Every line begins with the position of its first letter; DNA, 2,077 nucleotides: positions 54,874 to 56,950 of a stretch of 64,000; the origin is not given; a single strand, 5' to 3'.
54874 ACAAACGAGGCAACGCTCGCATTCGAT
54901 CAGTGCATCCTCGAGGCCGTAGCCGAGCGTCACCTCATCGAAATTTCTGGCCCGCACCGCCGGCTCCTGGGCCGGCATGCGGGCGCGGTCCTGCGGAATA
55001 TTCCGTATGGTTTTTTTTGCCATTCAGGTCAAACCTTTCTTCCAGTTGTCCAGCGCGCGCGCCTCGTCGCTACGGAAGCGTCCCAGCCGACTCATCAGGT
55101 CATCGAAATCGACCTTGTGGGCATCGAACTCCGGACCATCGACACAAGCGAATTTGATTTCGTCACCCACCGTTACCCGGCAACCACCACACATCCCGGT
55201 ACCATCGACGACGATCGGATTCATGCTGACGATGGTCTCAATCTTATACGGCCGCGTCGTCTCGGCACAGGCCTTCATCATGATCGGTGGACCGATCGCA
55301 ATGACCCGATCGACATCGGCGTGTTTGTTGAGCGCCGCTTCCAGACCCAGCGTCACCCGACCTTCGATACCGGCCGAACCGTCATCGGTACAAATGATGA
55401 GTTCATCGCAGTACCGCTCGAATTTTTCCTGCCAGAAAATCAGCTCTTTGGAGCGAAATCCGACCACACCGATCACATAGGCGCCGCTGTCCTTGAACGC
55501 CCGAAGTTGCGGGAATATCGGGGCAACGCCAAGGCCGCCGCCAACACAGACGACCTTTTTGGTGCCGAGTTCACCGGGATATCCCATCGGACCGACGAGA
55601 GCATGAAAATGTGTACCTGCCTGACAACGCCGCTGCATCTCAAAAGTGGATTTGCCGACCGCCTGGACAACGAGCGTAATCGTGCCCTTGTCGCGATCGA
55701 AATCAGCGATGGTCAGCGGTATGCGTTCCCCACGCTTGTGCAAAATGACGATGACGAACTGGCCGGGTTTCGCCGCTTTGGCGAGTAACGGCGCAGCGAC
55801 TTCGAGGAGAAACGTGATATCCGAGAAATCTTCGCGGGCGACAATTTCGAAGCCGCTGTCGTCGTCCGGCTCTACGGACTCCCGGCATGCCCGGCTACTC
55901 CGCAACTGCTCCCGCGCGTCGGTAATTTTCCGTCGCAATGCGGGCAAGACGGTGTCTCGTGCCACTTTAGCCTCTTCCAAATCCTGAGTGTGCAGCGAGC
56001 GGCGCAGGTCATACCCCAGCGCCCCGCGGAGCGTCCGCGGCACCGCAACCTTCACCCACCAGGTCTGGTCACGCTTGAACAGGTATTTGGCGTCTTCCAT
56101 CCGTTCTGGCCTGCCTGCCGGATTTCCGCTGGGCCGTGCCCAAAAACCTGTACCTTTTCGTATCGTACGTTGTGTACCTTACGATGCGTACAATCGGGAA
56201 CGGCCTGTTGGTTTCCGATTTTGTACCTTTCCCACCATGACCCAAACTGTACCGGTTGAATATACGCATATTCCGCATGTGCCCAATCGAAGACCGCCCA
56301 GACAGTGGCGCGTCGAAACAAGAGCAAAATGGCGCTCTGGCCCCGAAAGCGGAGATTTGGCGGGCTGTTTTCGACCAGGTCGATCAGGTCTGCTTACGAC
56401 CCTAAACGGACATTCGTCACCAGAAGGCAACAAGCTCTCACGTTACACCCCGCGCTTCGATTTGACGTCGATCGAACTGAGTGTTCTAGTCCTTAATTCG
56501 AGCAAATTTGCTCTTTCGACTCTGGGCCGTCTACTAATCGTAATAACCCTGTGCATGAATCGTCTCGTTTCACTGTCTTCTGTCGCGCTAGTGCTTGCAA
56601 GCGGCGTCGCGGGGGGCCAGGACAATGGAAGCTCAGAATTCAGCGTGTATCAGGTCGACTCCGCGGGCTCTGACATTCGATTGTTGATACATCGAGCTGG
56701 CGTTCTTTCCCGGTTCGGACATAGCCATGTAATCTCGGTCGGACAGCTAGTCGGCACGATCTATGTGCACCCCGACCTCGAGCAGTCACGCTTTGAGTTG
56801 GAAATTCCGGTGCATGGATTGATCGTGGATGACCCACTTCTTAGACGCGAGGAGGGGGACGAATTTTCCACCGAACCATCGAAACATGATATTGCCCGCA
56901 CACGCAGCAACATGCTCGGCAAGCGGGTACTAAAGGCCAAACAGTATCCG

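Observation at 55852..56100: In-frame chimera: integrase arm-domain-like N-terminus supplies the start codon of the NfnA-like gene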

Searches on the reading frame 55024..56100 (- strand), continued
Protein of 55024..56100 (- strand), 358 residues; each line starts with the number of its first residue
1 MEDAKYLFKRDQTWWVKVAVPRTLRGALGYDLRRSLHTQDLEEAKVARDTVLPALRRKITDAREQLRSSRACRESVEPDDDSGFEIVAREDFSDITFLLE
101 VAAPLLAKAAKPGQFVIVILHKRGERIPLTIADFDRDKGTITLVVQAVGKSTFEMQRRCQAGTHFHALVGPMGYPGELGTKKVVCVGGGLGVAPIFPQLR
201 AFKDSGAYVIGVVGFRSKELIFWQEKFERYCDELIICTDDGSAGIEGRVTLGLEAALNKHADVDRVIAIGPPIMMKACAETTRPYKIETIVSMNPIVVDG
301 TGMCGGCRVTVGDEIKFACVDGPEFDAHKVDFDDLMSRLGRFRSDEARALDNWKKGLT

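Call 79: search_solved_structures(query=window:55027-56100:-, max_evalue=1e-10)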
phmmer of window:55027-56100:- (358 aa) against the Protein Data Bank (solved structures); distinct sequences matched with E-value up to 1e-10: 6.
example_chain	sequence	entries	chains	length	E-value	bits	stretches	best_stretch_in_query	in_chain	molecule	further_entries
5jca_S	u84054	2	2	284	1.2e-90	307.4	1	84-355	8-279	NADH-dependent Ferredoxin:NADP Oxidoreductase (NfnI) subunit beta | NADH-dependent Ferredoxin:NADP Oxidoreductase subunit beta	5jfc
4ylf_A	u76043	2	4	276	4.4e-68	233.2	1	85-350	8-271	Dihydroorotate dehydrogenase B (NAD(+)), electron transfer subunit homolog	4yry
5vj7_B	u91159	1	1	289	2.6e-45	158.3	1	97-355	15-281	Ferredoxin-NADP(+) reductase subunit alpha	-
5ksw_B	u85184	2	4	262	1.5e-18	70.2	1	86-325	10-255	Dihydroorotate dehydrogenase B (NAD(+)), electron transfer subunit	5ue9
1ep1_B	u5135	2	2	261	7.3e-17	64.7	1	95-325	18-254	DIHYDROOROTATE DEHYDROGENASE B (PYRK SUBUNIT)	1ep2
1ep3_B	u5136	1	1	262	7.4e-17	64.7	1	95-325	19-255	DIHYDROOROTATE DEHYDROGENASE B (PYRK SUBUNIT)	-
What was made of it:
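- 55027..55851 (-): NfnA-type FAD/NAD(P)H-binding and [2Fe-2S] small subunit (aa 84-358). 5jca_S E 1e-90 (call 79).
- Checked: P. furiosus NfnI small subunit 5jca_S aligns to aa 84-355 at E 1e-90 (call 79).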

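Call 81: fold_search(model_id=the predicted structure, library=pdb)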
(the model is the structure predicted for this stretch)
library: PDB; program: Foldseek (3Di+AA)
matches with E <= 10: 1786; with E <= 0.001: 127
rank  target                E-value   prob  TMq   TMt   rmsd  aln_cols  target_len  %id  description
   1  5jca_S                1.0e-36  1.00  0.71  0.91   2.9       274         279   51  NADP(H) bound NADH-dependent Ferredoxin:NADP Oxidoreductase (NfnI) from Pyrococcus furiosus (released 2017-04-12)
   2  4ylf_A                5.9e-27  1.00  0.66  0.85   3.1       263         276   42  Insights into flavin-based electron bifurcation via the NADH-dependent reduced ferredoxin-NADP oxidoreductase structur (released 2015-07-08)
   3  4ylf_C                5.9e-26  1.00  0.63  0.85   4.1       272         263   41  Insights into flavin-based electron bifurcation via the NADH-dependent reduced ferredoxin-NADP oxidoreductase structur (released 2015-07-08)
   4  5vj7_B                9.7e-26  1.00  0.66  0.83   4.4       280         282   34  Ferredoxin NADP Oxidoreductase (Xfn) (released 2017-07-19)
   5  4yry_C                1.9e-25  1.00  0.63  0.84   3.6       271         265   41  Insights into flavin-based electron bifurcation via the NADH-dependent reduced ferredoxin-NADP oxidoreductase structur (released 2015-07-08)
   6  5ksw_B                8.0e-20  1.00  0.59  0.78   3.6       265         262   25  DHODB-I74D mutant (released 2016-08-03)
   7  1ep1_B                7.1e-18  1.00  0.58  0.78   3.5       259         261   25  CRYSTAL STRUCTURE OF LACTOCOCCUS LACTIS DIHYDROOROTATE DEHYDROGENASE B (released 2001-01-17)
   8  9nf0_C                2.7e-13  1.00  0.55  0.66   4.7       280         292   21  Structure of the NADPH-bound Pyrococcus furiosus SHI complex (released 2025-07-09)
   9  9nez_C                2.8e-13  1.00  0.56  0.70   4.3       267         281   23  Structure of the Pyrococcus furiosus SHI complex (released 2025-07-09)
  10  2eix_A                3.4e-11  1.00  0.47  0.66   3.6       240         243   18  The Structure of Physarum polycephalum cytochrome b5 reductase (released 2007-04-17)
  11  7tnv                  5.2e-11  1.00  0.47  0.61   5.9       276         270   19  Crystal Structure Of Human NADH-Cytochrome B5 Reductase T117S Mutant (released 2023-04-12)
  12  8qta                  9.5e-11  1.00  0.45  0.41   4.0       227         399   20  Cryo-EM structure of Streptococcus pneumoniae NADPH oxidase F397A mutant in complex with NADPH (released 2024-07-24)
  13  4u9u_A                1.0e-10  1.00  0.46  0.58   5.3       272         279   18  Crystal structure of NqrF FAD-binding domain from Vibrio cholerae (released 2014-12-03)
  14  7qty                  1.5e-10  1.00  0.48  0.61   3.6       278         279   19  X-ray structure of FAD domain of NqrF of Klebsiella pneumoniae (released 2022-02-09)
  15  7c3a_C                2.1e-10  1.00  0.49  0.53   3.3       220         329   19  Ferredoxin reductase in carbazole 1,9a-dioxygenase (released 2021-05-26)
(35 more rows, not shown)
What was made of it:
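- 55027..55851 (-): Foldseek TM 0.91 normalised by target length, 51% identity (call 81).
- Closest known: NfnA / SudB small subunit of NADH-dependent ferredoxin:NADP+ oxidoreductase. Same: aa 84-355 align end to end with 5jca_S (E 1e-90, 51% identity; TM 0.91 normalised by target length) (calls 79, 81).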

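Call 82: list_cluster_members(proteins=[window:55027-56100:-, P0001, P0013, P0021, P0028, P0046, P0056, P0078, P0094, P0106])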
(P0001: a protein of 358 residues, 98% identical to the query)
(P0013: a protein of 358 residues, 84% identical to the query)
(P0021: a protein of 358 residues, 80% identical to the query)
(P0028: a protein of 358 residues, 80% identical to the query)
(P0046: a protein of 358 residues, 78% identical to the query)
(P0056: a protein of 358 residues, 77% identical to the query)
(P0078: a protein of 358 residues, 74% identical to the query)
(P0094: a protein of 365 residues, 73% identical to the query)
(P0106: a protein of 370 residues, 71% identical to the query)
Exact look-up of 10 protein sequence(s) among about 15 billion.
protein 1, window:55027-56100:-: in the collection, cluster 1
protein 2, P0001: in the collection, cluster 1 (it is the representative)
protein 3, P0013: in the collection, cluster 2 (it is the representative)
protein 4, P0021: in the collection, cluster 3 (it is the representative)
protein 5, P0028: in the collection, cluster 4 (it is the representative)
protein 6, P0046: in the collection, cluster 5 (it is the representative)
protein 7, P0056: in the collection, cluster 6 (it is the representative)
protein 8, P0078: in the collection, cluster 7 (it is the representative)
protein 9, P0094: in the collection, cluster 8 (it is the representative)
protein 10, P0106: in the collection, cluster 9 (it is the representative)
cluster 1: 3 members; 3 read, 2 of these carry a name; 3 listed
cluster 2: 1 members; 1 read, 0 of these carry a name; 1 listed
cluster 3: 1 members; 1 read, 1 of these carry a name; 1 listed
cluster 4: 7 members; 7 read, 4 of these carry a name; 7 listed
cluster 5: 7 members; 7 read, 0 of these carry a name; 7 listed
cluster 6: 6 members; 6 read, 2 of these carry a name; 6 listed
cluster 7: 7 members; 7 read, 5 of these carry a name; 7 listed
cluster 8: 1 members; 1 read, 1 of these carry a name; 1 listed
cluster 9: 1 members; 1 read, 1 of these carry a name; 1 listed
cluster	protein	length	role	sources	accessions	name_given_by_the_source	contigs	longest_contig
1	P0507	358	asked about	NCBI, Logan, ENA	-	-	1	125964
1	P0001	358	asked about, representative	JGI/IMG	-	NAD(P)H-flavin reductase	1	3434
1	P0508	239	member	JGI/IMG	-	NAD(P)H-flavin reductase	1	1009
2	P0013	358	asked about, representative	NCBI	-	-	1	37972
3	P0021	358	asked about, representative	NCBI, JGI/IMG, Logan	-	NAD(P)H-flavin reductase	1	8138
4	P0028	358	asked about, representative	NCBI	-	-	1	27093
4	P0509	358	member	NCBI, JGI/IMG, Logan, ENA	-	NAD(P)H-flavin reductase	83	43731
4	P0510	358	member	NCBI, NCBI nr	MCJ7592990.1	MAG: sulfide/dihydroorotate dehydrogenase-like FAD/NAD-binding protein [Woeseiaceae ... | sulfide/dihydroorotate dehydrogenase-like FAD/NAD-binding protein [Woeseiaceae bacterium]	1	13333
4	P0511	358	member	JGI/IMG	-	NAD(P)H-flavin reductase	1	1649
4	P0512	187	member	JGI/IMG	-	NAD(P)H-flavin reductase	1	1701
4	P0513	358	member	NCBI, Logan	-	-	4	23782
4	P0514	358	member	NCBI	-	-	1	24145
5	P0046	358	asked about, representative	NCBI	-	-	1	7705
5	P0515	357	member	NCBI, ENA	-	-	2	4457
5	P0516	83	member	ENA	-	-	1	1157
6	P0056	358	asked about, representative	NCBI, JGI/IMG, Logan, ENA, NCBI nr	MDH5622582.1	MAG: sulfide/dihydroorotate dehydrogenase-like FAD/NAD-binding protein ... | sulfide/dihydroorotate dehydrogenase-like FAD/NAD-binding protein [Gammaproteobacteria ...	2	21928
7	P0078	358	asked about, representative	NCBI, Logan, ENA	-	-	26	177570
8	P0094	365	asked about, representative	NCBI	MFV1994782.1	MAG: sulfide/dihydroorotate dehydrogenase-like FAD/NAD-binding protein ...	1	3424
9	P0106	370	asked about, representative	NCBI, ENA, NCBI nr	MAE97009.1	MAG: ferredoxin-NADP reductase [Deltaproteobacteria bacterium] | ferredoxin-NADP reductase [Deltaproteobacteria bacterium]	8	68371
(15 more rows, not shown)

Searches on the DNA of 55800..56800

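Call 86: search_rna_families(source=window, start=55800, end=56800, threshold=evalue, max_evalue=1)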
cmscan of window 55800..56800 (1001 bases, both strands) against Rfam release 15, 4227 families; matches with E-value up to 1: 0.
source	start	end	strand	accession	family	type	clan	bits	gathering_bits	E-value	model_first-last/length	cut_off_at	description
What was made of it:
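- Tried and rejected: Rfam on 55800-56800 found nothing (call 86).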

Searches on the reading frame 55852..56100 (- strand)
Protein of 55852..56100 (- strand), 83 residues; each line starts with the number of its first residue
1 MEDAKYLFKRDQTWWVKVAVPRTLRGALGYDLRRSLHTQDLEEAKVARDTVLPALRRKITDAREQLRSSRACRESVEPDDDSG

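Call 3: search_protein_families(library=pfam, proteins=[window:55852-56100:-], max_evalue=1)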
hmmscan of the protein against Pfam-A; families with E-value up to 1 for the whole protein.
window:55852-56100:- (83 aa): 1 family
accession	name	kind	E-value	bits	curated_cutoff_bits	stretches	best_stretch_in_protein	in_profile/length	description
PF20172.3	DUF6538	-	9.9e-11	41.6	27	1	6-63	1-59/60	Domain of unknown function (DUF6538)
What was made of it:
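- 55912..56085 (-): DUF6538 domain (aa 6-63), homologous to the N-terminal domain of tyrosine integrases. Predicted topology is strand-strand-short helix-strand-long helix. Pfam, call 3.
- Checked: It scores 41.6 bits on the 83-aa piece alone (E 1e-10) against a gathering cut-off of 27 (call 3).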

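Call 4: search_protein_families(library=ncbifam, proteins=[window:55852-56100:-], max_evalue=1)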
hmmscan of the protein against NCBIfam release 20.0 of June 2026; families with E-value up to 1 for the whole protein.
window:55852-56100:- (83 aa): 0 families
